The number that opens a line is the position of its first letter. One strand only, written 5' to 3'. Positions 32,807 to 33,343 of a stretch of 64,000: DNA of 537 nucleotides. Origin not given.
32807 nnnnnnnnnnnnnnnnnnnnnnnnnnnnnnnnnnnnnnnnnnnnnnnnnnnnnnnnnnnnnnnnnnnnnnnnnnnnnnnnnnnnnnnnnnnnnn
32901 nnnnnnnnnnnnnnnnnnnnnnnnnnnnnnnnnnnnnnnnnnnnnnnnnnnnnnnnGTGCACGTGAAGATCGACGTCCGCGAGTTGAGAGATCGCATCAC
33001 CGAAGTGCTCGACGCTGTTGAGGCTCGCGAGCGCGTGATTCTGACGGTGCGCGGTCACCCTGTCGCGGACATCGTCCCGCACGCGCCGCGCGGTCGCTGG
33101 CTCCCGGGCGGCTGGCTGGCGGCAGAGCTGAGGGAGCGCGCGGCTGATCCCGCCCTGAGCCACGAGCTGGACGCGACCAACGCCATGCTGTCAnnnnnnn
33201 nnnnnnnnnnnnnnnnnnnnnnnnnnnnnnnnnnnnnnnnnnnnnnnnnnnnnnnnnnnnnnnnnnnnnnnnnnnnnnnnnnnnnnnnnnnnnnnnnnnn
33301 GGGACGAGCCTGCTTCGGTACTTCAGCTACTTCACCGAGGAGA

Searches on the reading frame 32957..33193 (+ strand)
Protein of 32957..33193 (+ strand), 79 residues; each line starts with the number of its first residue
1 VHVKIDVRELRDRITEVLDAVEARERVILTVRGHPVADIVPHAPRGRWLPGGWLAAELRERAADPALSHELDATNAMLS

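Call 3: search_protein_families(library=pfam, proteins=[window:32957-33193:+], max_evalue=1)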
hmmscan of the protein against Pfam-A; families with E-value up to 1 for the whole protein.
window:32957-33193:+ (79 aa): 2 families
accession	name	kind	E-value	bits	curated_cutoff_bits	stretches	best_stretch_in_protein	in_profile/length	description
PF02604.26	PhdYeFM_antitox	-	3e-06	27.3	29.8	1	5-41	4-41/74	Antitoxin Phd_YefM, type II toxin-antitoxin system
PF23746.1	Gp41_Mu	-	0.19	12.3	27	1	2-37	12-45/107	Tail assembly protein gp41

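Call 4: search_protein_families(library=ncbifam, proteins=[window:32957-33193:+], max_evalue=1)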
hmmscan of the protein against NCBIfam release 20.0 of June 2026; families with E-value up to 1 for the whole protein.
window:32957-33193:+ (79 aa): 1 family
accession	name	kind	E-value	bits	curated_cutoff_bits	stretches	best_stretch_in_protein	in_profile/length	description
TIGR01552.1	phd_fam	subfamily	6.4e-09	35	20.8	1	5-47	2-43/53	type II toxin-antitoxin system prevent-host-death family antitoxin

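Call 5: search_protein_families(library=padloc, proteins=[window:32957-33193:+], max_evalue=1)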
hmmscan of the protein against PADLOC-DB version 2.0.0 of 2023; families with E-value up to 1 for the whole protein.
window:32957-33193:+ (79 aa): 0 families

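Call 13: find_homologous_proteins(query=window:32957-33193:+)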
Query window:32957-33193:+ (79 aa): 40 proteins with E <= 0.001 among 46 candidates.
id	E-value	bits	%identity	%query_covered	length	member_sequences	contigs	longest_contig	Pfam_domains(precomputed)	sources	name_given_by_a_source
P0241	8.9e-44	164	99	100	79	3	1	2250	PF02604.27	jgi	-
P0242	5.1e-23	98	66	90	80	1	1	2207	PF02604.27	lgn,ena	-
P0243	1.8e-22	97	63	90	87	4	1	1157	PF02604.27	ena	-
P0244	3.4e-22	96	63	90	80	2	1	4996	PF02604.27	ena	-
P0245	1.1e-20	91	62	90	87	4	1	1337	PF02604.27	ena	-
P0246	2.1e-20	90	64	89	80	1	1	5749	PF02604.27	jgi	-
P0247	3.0e-20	89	67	91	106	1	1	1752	PF02604.27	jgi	-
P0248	3.0e-19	86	63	89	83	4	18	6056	PF02604.27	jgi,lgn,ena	jgi:prevent-host-death family protein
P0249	3.1e-19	86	63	90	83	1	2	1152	PF02604.27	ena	-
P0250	5.8e-19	85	63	91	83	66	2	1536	PF02604.27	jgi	jgi:prevent-host-death family protein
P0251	5.9e-19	85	63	89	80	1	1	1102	PF02604.27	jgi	jgi:prevent-host-death family protein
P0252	9.1e-19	85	63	91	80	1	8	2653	PF02604.27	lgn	-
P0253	1.1e-18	84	61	89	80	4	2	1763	PF02604.27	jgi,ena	-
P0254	1.4e-18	84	61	89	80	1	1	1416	PF02604.27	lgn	-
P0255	2.1e-18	84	64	91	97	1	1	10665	PF02604.27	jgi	jgi:prevent-host-death family protein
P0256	2.3e-18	83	62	87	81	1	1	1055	PF02604.27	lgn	-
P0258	2.7e-18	83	63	90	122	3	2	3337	PF02604.27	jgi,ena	jgi:prevent-host-death family protein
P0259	4.3e-18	83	61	89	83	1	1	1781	PF02604.27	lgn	-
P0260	6.0e-18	82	62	90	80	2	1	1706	PF02604.27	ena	-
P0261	6.1e-18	82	61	89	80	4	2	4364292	PF02604.27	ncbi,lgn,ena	-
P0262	9.5e-18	81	61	89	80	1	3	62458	PF02604.27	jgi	jgi:prevent-host-death family protein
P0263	9.8e-18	81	62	90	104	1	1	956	PF02604.27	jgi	jgi:prevent-host-death family protein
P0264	1.1e-17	81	63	90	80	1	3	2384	PF02604.27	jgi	jgi:prevent-host-death family protein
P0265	1.7e-17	81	61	89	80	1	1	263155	PF02604.27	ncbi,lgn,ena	-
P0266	1.9e-17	81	61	89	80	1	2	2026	PF02604.27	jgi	jgi:prevent-host-death family protein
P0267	2.2e-17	80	62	87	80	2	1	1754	PF02604.27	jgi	jgi:prevent-host-death family protein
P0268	3.1e-17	80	61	87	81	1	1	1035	PF02604.27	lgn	-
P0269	4.4e-17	79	61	87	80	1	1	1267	PF02604.27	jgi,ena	-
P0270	6.4e-17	79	58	90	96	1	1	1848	PF02604.27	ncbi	-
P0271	2.8e-16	77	61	87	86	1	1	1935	PF02604.27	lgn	-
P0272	3.4e-16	77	58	90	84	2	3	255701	PF02604.27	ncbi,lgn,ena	-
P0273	3.7e-16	76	60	89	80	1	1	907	PF02604.27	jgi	jgi:prevent-host-death family protein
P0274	3.9e-16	76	59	90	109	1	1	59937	PF02604.27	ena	-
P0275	5.7e-16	76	59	89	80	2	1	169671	PF02604.27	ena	-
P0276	6.3e-16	76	60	89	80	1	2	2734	PF02604.27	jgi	jgi:prevent-host-death family protein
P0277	2.5e-15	74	53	95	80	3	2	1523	PF02604.27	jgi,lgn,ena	-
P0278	2.6e-15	74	59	89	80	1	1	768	PF02604.27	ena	-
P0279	5.5e-15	73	61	87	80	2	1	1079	PF02604.27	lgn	-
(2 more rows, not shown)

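Call 16: find_encoding_contigs(protein=P0244, flank=4000, max_places=3)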
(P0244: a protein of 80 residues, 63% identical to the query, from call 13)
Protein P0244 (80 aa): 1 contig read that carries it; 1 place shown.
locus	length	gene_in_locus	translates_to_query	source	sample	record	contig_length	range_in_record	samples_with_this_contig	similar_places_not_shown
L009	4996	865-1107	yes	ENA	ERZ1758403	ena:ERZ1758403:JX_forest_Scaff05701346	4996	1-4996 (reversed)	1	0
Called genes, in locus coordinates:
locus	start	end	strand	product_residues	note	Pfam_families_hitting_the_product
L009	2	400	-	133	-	?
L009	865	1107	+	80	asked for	PF02604:PhdYeFM_antitox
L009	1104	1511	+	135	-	PF01850:PIN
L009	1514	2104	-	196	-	PF03176:MMPL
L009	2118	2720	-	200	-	PF03176:MMPL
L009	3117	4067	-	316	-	PF00762:Ferrochelatase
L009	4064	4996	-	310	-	?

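Call 17: find_encoding_contigs(protein=P0248, flank=4000, max_places=6)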
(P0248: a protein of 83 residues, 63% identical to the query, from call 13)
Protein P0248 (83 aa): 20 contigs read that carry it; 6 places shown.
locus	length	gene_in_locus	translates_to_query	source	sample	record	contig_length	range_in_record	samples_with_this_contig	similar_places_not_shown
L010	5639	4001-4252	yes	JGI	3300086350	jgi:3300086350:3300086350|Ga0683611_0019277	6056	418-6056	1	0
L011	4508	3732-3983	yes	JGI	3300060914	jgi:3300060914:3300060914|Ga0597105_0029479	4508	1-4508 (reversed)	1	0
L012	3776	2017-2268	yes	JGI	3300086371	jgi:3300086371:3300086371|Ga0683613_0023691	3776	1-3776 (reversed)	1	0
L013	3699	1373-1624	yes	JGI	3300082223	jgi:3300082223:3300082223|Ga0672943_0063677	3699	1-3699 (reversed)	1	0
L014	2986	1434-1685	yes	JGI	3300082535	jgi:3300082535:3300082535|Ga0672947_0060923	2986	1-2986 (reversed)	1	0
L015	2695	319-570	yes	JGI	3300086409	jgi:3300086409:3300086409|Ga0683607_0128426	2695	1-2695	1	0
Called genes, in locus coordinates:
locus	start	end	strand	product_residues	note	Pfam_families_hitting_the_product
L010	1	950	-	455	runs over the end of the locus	?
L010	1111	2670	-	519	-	PF13088:BNR_2 (faint), PF02012:BNR (faint)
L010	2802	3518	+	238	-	-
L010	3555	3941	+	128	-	PF10012:DUF2255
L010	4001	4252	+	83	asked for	PF02604:PhdYeFM_antitox (weak)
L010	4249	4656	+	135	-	PF01850:PIN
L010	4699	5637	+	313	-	?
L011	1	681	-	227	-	?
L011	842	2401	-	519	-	PF13088:BNR_2 (faint), PF02012:BNR (faint)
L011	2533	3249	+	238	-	-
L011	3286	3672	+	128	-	PF10012:DUF2255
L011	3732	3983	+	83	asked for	PF02604:PhdYeFM_antitox (weak)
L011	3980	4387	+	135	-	PF01850:PIN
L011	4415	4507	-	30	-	?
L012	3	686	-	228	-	?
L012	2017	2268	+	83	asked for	PF02604:PhdYeFM_antitox (weak)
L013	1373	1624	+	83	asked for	PF02604:PhdYeFM_antitox (weak)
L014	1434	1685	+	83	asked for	PF02604:PhdYeFM_antitox (weak)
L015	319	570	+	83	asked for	PF02604:PhdYeFM_antitox (weak)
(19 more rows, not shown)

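Call 18: find_encoding_contigs(protein=P0261, flank=4000, max_places=3)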
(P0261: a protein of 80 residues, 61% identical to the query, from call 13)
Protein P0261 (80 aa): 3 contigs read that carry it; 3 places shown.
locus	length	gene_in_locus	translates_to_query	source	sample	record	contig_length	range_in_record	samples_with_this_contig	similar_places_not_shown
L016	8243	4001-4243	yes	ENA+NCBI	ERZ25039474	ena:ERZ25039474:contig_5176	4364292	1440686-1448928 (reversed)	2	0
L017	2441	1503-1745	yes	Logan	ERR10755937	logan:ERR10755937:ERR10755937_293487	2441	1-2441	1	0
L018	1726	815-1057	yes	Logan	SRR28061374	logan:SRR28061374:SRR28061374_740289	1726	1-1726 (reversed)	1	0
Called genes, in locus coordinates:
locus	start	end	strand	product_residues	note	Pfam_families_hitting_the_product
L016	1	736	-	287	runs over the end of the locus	-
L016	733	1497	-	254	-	PF04612:T2SSM, PF04350:PilO (faint)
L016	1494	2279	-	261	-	-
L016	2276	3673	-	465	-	PF11104:PilM_2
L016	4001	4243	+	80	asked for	PF02604:PhdYeFM_antitox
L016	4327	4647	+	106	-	PF01850:PIN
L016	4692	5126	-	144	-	PF07963:N_methyl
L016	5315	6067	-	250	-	PF06750:A24_N_bact, PF01478:Peptidase_A24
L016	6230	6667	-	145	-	PF07963:N_methyl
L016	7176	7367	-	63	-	-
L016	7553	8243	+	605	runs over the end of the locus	PF13231:PMT_2, PF24878:YkcB_C (weak)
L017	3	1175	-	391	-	?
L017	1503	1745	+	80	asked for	PF02604:PhdYeFM_antitox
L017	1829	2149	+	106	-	PF01850:PIN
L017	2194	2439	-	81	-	?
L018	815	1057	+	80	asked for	PF02604:PhdYeFM_antitox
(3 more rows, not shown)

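Call 22: find_encoding_contigs(protein=P0242, flank=4000, max_places=4)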
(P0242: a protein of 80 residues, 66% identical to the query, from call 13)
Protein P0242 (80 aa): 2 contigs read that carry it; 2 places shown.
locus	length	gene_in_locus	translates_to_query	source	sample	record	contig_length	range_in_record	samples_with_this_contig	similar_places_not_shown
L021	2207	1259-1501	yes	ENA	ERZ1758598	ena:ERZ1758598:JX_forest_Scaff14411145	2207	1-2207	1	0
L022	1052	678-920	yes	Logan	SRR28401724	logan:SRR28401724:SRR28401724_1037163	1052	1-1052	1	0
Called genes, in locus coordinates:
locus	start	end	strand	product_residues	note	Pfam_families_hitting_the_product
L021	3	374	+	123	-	?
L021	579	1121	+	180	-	PF00689:Cation_ATPase_C (weak)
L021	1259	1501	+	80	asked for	PF02604:PhdYeFM_antitox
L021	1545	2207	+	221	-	?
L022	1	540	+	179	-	?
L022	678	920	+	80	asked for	PF02604:PhdYeFM_antitox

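Call 61: search_solved_structures(query=A3, max_evalue=0.01, show_alignments=1)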
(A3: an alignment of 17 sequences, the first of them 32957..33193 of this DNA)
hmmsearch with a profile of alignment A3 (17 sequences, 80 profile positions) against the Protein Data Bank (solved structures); distinct sequences matched with E-value up to 0.01: 5.
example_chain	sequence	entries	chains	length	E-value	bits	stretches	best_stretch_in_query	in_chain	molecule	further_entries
3dbo_A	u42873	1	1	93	6.4e-18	67.7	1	2-79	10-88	Uncharacterized protein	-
6jqy_A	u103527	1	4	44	1.2e-05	28.4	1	2-39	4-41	Antitoxin VapB46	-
4zlx_A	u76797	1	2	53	0.00054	23.1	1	3-46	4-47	Antitoxin phd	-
3hs2_A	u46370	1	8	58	0.0036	20.5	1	3-41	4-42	Prevent host death protein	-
3hry_A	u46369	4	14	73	0.0058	19.8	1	3-41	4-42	Prevent host death protein | Antitoxin phd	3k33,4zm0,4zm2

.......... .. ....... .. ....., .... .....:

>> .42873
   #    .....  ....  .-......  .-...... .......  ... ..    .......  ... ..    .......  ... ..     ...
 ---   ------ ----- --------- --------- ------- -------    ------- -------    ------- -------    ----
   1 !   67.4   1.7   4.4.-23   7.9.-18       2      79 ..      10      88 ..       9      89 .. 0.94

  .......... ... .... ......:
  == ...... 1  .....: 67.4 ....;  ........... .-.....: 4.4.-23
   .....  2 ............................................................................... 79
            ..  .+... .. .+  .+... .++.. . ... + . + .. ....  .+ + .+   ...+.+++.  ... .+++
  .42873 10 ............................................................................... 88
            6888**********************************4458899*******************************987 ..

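Call 66: search_protein_families(library=phrogs, proteins=[window:32957-33193:+], max_evalue=0.01)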
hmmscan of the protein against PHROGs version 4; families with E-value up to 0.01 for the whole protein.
window:32957-33193:+ (79 aa): 0 families
